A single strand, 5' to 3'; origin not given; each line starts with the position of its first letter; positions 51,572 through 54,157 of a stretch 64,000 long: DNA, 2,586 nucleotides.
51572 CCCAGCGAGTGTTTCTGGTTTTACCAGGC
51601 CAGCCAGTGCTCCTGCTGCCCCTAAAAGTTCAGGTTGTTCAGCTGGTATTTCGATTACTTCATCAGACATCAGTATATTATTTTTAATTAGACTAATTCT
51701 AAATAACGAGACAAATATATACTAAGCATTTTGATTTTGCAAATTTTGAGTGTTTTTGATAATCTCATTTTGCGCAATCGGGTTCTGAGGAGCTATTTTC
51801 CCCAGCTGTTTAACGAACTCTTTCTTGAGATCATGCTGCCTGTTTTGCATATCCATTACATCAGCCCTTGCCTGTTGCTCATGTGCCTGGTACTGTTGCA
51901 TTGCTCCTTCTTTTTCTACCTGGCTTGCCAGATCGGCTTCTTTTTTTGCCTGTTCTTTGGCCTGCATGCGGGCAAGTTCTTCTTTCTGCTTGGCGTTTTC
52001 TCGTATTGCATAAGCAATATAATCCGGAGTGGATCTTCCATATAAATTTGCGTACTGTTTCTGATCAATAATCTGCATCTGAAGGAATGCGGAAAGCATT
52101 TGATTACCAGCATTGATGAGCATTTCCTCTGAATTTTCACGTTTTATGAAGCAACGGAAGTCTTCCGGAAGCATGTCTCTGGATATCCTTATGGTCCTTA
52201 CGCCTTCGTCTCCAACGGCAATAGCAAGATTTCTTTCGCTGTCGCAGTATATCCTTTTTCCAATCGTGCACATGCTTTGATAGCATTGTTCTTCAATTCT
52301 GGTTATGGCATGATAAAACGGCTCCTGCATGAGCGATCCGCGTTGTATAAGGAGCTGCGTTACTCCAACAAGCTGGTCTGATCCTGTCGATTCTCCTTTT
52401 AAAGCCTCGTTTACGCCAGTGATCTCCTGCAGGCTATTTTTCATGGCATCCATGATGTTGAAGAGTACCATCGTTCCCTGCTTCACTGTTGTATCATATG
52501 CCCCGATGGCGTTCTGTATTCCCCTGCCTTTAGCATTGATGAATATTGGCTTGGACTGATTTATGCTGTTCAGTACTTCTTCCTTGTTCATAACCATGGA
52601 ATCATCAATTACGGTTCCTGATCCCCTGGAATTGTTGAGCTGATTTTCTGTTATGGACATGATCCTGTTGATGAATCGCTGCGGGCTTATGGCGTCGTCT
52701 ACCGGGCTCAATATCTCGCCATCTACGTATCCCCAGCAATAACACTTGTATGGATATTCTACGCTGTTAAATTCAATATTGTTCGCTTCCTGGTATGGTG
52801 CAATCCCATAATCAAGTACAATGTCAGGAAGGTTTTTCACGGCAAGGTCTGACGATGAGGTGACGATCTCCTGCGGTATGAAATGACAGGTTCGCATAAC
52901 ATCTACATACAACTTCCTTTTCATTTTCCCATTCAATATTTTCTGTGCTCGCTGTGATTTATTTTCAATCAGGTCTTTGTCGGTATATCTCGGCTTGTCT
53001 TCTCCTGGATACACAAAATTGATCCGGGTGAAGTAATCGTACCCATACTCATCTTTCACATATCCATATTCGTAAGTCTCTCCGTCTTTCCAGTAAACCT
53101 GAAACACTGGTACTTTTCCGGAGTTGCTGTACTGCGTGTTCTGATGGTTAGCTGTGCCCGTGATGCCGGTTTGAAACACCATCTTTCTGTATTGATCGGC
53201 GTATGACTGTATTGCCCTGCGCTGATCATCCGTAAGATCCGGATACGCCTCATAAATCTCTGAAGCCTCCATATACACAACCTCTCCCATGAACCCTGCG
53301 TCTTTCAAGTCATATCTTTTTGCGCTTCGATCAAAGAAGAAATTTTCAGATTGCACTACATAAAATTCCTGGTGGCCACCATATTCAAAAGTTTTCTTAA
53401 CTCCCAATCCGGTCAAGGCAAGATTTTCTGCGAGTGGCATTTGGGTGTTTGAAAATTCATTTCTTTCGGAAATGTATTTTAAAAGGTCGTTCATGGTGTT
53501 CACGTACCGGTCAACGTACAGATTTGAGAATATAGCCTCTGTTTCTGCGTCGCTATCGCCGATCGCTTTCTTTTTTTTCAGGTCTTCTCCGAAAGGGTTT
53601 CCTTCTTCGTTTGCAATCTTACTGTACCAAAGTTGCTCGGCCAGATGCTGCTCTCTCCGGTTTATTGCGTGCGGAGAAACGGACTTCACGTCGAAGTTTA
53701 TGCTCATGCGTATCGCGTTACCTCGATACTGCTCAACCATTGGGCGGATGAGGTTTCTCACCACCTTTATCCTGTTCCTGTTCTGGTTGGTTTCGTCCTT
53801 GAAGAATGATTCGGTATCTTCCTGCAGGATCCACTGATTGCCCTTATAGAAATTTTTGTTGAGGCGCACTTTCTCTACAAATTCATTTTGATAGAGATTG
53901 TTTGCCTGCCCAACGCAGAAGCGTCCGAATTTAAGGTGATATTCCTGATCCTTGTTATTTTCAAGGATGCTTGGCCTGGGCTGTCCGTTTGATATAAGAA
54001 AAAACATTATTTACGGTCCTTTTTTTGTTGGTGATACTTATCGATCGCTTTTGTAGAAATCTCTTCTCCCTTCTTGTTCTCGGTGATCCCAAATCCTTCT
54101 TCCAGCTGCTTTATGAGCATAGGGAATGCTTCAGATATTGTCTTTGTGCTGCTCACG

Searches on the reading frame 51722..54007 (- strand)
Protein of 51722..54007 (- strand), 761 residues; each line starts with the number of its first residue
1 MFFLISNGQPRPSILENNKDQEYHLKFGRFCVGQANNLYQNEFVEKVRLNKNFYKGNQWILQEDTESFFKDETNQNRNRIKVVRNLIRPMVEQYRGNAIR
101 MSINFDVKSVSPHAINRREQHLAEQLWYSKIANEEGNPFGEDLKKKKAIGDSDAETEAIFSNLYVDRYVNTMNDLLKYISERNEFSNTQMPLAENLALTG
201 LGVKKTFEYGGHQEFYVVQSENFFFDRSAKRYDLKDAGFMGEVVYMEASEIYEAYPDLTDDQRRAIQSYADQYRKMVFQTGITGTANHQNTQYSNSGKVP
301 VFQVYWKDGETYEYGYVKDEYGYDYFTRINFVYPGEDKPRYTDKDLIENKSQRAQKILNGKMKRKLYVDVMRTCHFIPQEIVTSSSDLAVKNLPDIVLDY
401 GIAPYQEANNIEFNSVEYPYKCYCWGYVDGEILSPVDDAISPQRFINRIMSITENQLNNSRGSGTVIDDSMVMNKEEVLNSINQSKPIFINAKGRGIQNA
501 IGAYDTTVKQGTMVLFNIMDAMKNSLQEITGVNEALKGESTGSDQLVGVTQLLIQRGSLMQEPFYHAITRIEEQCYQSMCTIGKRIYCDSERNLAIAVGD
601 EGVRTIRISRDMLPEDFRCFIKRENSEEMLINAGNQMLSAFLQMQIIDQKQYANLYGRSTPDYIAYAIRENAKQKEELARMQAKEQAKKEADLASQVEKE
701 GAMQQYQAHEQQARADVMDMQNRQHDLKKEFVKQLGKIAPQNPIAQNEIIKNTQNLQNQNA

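Call 7: search_protein_families(library=phrogs, proteins=[window:51722-54007:-], max_evalue=0.001)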
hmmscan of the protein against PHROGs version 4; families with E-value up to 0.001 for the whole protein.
window:51722-54007:- (761 aa): 2 families
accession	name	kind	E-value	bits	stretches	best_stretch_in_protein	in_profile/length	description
phrog_156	-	head and packaging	8.8e-29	101.4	2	171-728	99-633/681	portal protein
phrog_6547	-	head and packaging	7.3e-24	84.8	1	17-759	18-770/827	portal protein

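Call 22: search_dna_similar(query=window:51722-54007:-, collection=phages, mode=protein, max_evalue=0.00001, max_rows=15)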
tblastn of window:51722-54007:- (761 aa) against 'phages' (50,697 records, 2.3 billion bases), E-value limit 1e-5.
Records with a match: 2; places in all: 2; records where one place covers at least 80% of the query: 0.
Best place of each record, by identity: <60% 2.
By first word of the organism name: uncultured 1; Bacteriophage 1.
By host as written in the record: - 2.
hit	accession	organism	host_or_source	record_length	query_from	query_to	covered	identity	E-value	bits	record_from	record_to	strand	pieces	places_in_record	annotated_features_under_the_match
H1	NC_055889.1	uncultured phage cr53_1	human feces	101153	499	643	19%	26.7%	1e-5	56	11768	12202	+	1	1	portal protein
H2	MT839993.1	Bacteriophage sp.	human fecal samples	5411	499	643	19%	25.3%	5e-6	56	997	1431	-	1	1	record has no annotation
